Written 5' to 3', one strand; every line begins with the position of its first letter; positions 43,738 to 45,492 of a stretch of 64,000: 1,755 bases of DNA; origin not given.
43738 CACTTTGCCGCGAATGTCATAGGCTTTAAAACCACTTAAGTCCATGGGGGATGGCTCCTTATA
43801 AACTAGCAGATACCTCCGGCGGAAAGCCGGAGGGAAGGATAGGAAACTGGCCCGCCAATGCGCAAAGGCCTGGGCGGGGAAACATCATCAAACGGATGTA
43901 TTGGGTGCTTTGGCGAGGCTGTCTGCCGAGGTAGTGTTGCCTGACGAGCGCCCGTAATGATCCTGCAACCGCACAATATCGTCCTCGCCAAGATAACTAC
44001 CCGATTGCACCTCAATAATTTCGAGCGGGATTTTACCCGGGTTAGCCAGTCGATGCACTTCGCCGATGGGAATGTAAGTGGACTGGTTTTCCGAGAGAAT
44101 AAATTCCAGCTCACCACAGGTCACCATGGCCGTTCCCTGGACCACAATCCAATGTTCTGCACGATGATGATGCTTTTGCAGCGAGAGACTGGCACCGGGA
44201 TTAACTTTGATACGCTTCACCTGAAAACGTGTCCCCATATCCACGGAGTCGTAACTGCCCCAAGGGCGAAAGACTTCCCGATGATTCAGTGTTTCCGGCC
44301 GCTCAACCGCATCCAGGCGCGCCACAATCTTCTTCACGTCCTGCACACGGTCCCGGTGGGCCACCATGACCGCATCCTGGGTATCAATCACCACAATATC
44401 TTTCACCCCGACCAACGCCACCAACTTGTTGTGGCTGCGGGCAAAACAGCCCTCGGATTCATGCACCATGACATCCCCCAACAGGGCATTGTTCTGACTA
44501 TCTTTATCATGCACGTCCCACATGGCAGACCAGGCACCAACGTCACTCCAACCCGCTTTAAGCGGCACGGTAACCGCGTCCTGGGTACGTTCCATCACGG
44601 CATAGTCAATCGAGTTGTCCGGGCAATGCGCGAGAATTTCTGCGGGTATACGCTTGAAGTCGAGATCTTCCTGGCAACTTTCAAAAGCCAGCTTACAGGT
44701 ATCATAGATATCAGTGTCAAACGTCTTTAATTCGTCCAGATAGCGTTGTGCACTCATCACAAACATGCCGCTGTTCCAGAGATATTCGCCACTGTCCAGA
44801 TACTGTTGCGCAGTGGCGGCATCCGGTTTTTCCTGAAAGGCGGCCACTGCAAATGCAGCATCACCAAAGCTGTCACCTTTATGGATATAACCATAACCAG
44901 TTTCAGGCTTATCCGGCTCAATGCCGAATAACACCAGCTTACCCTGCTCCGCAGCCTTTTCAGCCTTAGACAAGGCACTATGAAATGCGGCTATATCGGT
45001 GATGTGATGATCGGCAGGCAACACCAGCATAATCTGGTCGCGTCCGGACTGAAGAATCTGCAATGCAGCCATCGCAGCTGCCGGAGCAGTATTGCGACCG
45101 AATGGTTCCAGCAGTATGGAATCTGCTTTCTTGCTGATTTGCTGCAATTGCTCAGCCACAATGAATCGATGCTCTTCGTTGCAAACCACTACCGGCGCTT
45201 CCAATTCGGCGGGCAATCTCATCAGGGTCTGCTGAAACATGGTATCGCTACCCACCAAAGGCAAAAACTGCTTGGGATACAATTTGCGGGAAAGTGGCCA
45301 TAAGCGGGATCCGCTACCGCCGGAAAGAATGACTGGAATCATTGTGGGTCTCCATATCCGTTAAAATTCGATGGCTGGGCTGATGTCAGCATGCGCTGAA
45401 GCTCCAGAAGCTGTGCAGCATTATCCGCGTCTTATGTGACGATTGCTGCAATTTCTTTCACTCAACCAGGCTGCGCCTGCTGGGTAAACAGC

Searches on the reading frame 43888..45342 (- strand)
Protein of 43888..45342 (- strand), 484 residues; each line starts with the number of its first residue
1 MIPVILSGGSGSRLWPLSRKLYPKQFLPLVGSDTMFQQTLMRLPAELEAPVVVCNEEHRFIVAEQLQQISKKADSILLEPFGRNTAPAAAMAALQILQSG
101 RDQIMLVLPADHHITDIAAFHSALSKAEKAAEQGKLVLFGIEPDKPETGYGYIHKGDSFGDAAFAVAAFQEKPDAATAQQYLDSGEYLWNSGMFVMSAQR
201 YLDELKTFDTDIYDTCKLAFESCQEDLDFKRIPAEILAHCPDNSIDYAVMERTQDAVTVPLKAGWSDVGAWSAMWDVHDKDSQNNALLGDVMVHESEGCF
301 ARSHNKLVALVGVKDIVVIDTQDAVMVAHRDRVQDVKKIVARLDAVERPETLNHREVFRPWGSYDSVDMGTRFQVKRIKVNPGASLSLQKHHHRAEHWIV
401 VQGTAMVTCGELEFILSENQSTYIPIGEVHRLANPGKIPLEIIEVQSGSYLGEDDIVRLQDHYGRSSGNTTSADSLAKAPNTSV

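Call 63: find_encoding_contigs(protein=window:43888-45342:-, flank=9000, max_places=10)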
Protein window:43888-45342:- (484 aa): 7 contigs read that carry it; 2 places shown.
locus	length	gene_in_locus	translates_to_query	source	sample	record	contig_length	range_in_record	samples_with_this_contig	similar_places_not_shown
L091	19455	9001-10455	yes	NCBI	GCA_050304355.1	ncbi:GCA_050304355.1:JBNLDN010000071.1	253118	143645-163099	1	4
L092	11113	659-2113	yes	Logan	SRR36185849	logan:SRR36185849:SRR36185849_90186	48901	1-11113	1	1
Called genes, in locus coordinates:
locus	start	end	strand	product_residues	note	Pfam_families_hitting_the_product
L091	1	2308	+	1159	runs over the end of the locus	PF00474:SSF (weak), PF12860:PAS_7, PF02518:HATPase_c, PF00072:Response_reg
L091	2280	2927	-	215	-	PF00072:Response_reg, PF08281:Sigma70_r4_2 (weak), PF00196:GerE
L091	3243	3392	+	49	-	-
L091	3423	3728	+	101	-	-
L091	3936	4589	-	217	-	PF07791:Imm11 (weak)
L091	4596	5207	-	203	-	PF04222:DUF416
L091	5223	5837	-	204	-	-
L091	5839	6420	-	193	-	PF14412:AHH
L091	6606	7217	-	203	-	-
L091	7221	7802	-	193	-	PF14412:AHH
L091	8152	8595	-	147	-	-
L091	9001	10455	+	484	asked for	PF00483:NTP_transferase, PF12804:NTP_transf_3 (weak), PF22640:ManC_GMP_beta-helix, PF01050:MannoseP_isomer, PF07883:Cupin_2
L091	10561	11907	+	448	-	PF02878:PGM_PMM_I, PF02879:PGM_PMM_II, PF02880:PGM_PMM_III, PF00408:PGM_PMM_IV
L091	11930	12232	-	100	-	PF11006:DUF2845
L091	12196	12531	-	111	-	-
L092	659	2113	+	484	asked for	PF00483:NTP_transferase, PF12804:NTP_transf_3 (weak), PF22640:ManC_GMP_beta-helix, PF01050:MannoseP_isomer, PF07883:Cupin_2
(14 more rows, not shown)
